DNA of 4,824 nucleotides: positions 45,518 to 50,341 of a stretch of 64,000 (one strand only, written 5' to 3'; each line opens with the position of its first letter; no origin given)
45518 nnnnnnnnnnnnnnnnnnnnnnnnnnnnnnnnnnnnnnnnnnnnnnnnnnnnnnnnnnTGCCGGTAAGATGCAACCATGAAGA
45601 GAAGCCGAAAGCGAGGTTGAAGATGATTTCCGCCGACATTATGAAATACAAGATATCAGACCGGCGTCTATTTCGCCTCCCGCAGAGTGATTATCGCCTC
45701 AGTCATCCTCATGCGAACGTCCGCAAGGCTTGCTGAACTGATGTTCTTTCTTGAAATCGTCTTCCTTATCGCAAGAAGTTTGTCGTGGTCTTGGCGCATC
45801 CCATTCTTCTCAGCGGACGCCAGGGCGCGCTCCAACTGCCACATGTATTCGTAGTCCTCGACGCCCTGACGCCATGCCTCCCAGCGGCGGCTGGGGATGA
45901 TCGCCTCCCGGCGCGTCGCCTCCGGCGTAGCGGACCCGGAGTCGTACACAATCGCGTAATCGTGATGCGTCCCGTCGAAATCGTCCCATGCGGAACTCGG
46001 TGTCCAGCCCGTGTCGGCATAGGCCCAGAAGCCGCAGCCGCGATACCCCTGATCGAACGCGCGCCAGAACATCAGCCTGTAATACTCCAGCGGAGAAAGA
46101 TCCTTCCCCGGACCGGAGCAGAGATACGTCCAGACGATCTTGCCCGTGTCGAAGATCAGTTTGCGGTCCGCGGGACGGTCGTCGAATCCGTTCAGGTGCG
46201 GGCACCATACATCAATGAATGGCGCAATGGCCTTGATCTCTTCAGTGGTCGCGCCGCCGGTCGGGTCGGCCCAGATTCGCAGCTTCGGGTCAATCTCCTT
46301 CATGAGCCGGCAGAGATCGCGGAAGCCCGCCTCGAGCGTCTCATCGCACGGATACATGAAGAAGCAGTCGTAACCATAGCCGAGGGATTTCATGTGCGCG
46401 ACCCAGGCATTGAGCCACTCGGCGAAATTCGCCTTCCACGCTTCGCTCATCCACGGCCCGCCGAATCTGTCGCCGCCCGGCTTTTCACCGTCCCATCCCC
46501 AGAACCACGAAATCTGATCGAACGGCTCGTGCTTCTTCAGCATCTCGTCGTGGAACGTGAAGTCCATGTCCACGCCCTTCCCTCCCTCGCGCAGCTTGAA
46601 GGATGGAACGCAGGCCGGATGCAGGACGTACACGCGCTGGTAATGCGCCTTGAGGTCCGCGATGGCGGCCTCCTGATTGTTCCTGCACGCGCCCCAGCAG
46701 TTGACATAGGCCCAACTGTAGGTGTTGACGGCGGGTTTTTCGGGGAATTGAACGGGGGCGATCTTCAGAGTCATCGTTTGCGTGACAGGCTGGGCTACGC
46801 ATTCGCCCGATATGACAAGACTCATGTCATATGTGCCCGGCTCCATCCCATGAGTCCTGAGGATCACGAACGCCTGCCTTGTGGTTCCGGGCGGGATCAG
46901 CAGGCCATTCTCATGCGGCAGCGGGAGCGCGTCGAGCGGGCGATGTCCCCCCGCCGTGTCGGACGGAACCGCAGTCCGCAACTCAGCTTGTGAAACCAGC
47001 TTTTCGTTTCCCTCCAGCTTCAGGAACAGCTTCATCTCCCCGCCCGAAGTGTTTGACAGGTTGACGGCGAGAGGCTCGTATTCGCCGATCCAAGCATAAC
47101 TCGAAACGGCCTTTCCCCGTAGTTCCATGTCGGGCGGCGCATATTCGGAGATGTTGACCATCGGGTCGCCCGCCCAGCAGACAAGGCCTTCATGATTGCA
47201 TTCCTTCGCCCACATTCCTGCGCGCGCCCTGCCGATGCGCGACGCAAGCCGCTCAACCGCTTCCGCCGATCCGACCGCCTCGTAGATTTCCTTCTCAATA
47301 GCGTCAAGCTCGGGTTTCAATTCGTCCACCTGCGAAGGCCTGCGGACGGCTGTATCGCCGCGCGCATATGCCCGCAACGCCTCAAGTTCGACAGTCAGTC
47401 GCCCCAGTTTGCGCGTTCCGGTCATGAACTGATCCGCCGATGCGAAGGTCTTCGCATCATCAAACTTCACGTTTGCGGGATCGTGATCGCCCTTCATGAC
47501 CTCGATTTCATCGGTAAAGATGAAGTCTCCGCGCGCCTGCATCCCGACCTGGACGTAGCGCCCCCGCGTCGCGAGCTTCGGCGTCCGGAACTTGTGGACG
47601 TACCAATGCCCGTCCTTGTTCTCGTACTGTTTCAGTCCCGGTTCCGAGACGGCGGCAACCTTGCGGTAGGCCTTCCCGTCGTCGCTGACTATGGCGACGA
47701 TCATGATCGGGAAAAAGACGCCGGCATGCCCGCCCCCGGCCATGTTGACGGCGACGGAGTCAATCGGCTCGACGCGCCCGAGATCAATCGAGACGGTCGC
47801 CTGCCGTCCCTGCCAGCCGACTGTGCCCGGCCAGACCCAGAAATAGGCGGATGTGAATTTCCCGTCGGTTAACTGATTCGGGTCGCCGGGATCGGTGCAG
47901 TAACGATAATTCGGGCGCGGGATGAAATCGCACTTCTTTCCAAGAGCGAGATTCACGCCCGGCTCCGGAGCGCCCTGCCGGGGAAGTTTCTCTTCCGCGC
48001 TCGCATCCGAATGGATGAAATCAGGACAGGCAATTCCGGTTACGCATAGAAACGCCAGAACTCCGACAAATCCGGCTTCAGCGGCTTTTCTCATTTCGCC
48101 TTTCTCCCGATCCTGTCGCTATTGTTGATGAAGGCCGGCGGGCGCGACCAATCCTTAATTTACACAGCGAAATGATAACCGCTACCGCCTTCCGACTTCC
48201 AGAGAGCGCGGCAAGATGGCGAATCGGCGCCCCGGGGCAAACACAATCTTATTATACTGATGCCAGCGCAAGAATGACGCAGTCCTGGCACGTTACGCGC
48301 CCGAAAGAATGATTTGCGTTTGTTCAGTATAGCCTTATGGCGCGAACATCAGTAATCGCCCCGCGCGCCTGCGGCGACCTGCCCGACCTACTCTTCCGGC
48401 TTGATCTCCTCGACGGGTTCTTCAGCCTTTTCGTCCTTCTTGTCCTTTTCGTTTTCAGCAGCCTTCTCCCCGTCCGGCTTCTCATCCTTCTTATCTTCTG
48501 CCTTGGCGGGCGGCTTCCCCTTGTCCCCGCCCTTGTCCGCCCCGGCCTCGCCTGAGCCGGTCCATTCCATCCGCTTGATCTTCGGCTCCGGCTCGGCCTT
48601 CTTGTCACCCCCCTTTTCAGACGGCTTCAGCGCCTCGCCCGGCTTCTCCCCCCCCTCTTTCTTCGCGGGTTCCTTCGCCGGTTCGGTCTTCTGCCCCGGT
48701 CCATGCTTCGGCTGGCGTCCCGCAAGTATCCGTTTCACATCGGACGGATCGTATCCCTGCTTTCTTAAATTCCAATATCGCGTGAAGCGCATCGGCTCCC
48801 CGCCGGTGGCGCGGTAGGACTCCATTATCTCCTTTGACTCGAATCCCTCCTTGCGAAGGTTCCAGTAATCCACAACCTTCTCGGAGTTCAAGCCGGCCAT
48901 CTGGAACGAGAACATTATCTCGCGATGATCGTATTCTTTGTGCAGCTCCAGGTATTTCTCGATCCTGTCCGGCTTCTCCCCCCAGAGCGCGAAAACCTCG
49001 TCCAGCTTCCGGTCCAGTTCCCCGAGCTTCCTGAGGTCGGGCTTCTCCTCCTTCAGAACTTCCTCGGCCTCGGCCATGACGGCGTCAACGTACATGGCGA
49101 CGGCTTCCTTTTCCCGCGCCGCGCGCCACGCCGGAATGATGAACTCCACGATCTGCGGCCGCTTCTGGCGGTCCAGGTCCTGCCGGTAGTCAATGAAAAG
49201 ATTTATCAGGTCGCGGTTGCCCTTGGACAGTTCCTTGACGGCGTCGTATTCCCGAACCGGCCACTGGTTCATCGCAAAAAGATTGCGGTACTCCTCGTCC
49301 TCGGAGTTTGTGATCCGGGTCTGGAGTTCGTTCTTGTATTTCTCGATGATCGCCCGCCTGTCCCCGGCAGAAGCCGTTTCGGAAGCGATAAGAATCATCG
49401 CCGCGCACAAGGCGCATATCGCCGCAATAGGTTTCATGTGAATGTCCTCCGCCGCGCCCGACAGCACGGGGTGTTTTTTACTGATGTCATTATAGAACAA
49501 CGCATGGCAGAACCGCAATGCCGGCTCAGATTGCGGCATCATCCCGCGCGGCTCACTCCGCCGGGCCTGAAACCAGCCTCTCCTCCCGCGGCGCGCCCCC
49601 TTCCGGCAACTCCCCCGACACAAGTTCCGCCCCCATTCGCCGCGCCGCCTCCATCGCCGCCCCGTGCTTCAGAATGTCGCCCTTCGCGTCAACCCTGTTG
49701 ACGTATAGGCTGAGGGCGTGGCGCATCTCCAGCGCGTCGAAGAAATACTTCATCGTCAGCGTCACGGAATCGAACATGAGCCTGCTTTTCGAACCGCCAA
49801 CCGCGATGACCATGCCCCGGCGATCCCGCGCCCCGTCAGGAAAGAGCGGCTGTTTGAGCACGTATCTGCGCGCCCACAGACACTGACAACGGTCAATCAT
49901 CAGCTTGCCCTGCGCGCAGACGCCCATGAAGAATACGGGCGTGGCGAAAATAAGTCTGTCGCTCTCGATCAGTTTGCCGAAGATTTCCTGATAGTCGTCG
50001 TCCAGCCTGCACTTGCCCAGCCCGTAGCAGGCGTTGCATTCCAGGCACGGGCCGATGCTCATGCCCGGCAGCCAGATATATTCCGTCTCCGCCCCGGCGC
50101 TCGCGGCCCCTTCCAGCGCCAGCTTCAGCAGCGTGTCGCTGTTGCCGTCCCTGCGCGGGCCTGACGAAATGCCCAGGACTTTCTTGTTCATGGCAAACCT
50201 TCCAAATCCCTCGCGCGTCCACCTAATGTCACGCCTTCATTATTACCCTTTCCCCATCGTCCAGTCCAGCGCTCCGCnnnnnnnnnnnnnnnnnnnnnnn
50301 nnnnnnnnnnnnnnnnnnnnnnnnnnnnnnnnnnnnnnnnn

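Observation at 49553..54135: Orphan glycyl radical enzyme: no radical-SAM activase in the window, flanked by an Fe-S flavoprotein and an unclassifiable 457-aa protein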

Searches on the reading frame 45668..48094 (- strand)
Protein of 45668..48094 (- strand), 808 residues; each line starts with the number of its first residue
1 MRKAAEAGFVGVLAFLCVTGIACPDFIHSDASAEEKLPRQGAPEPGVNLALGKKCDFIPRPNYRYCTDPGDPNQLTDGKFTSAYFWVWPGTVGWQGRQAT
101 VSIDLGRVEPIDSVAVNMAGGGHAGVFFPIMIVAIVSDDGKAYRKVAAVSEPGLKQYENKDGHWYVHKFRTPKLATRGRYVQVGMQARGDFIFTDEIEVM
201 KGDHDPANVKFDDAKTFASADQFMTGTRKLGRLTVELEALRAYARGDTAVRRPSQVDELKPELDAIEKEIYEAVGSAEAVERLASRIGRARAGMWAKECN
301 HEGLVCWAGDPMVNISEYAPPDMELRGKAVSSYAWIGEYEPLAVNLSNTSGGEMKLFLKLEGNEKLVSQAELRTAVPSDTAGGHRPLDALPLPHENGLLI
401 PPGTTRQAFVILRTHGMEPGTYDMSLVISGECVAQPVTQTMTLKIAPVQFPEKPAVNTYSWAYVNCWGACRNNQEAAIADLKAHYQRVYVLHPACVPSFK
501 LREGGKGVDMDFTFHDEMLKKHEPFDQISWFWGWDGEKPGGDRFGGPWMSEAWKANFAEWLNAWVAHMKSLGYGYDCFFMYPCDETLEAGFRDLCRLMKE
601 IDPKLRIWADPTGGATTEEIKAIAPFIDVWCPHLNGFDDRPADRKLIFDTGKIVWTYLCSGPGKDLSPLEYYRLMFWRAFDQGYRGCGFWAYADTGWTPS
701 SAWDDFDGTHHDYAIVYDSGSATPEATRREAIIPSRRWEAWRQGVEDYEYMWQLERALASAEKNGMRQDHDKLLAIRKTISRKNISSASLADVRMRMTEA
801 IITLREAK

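Call 7: search_protein_families(library=pfam, proteins=[window:45668-48094:-])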
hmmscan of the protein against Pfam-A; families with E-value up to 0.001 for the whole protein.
window:45668-48094:- (808 aa): 1 family
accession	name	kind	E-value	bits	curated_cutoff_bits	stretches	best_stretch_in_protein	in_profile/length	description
PF00754.31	F5_F8_type_C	-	0.00072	20.1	28.2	0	70-187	12-114/127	F5/8 type C domain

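Call 10: search_protein_families(library=ncbifam, proteins=[window:45668-48094:-], max_evalue=0.01)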
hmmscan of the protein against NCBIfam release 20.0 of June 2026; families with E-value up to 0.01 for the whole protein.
window:45668-48094:- (808 aa): 0 families

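Call 83: search_solved_structures(query=window:45668-48094:-, max_evalue=1)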
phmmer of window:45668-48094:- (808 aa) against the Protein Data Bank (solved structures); distinct sequences matched with E-value up to 1: 2.
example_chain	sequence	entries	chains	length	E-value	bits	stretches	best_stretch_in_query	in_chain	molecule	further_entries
8k2j_A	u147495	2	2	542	2.3e-06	29.2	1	552-756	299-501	Oligosaccharide/Monosaccharide-releasing beta-N-acetylgalactosaminidase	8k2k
6q63_A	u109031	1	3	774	0.21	12.8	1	92-173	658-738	Beta-hexosaminidase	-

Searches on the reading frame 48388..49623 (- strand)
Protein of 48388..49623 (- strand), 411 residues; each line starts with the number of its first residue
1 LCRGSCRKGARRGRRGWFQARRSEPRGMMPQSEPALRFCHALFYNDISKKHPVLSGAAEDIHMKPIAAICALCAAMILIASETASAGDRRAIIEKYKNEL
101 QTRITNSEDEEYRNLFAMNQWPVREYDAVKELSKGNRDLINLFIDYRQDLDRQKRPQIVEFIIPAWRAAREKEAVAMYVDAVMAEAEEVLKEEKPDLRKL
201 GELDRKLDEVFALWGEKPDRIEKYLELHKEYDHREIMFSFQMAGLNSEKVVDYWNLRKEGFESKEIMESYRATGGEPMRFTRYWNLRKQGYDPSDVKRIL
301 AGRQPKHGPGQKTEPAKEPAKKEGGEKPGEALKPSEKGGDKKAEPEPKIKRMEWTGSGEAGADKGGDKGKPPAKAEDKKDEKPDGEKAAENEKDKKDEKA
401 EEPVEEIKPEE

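Call 7: search_protein_families(library=pfam, proteins=[window:48388-49623:-])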
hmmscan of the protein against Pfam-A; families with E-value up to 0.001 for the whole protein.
window:48388-49623:- (411 aa): 0 families

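Call 10: search_protein_families(library=ncbifam, proteins=[window:48388-49623:-], max_evalue=0.01)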
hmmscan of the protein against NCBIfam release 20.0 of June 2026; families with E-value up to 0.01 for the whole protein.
window:48388-49623:- (411 aa): 0 families

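Call 82: search_solved_structures(query=window:48388-49542:-, max_evalue=1)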
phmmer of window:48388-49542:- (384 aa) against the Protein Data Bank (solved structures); distinct sequences matched with E-value up to 1: 1.
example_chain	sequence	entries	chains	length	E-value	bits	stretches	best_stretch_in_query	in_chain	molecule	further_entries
9fzt_A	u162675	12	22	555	0.29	13.6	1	163-233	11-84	Glucose-6-phosphate isomerase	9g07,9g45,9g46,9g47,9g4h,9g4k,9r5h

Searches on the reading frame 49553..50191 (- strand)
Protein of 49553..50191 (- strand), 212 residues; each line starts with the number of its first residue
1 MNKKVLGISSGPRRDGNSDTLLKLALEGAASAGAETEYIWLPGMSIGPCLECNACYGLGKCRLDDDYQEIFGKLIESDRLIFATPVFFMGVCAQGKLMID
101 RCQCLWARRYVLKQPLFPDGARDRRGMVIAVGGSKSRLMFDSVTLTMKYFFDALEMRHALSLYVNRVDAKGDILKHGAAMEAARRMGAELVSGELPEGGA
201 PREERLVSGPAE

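Call 7: search_protein_families(library=pfam, proteins=[window:49553-50191:-])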
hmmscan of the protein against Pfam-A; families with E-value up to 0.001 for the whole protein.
window:49553-50191:- (212 aa): 2 families
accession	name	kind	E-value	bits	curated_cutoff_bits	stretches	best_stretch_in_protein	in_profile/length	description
PF03358.20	FMN_red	-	4e-18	65.9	24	1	4-138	2-121/152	NADPH-dependent FMN reductase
PF02525.22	Flavodoxin_2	-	1e-07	32.3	27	1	3-173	1-183/198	Flavodoxin-like fold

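Call 10: search_protein_families(library=ncbifam, proteins=[window:49553-50191:-], max_evalue=0.01)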
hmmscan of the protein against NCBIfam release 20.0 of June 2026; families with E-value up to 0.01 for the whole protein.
window:49553-50191:- (212 aa): 0 families

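Call 54: search_solved_structures(query=window:49553-50191:-, max_evalue=0.001, show_alignments=1)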
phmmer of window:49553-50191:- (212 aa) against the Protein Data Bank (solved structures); distinct sequences matched with E-value up to 0.001: 2.
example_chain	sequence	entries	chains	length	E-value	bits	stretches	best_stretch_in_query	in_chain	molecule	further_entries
1rli_A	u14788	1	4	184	2e-14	56.7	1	4-186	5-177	Trp Repressor Binding Protein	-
7d38_A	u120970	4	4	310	1.2e-13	54.2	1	4-100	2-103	Cd1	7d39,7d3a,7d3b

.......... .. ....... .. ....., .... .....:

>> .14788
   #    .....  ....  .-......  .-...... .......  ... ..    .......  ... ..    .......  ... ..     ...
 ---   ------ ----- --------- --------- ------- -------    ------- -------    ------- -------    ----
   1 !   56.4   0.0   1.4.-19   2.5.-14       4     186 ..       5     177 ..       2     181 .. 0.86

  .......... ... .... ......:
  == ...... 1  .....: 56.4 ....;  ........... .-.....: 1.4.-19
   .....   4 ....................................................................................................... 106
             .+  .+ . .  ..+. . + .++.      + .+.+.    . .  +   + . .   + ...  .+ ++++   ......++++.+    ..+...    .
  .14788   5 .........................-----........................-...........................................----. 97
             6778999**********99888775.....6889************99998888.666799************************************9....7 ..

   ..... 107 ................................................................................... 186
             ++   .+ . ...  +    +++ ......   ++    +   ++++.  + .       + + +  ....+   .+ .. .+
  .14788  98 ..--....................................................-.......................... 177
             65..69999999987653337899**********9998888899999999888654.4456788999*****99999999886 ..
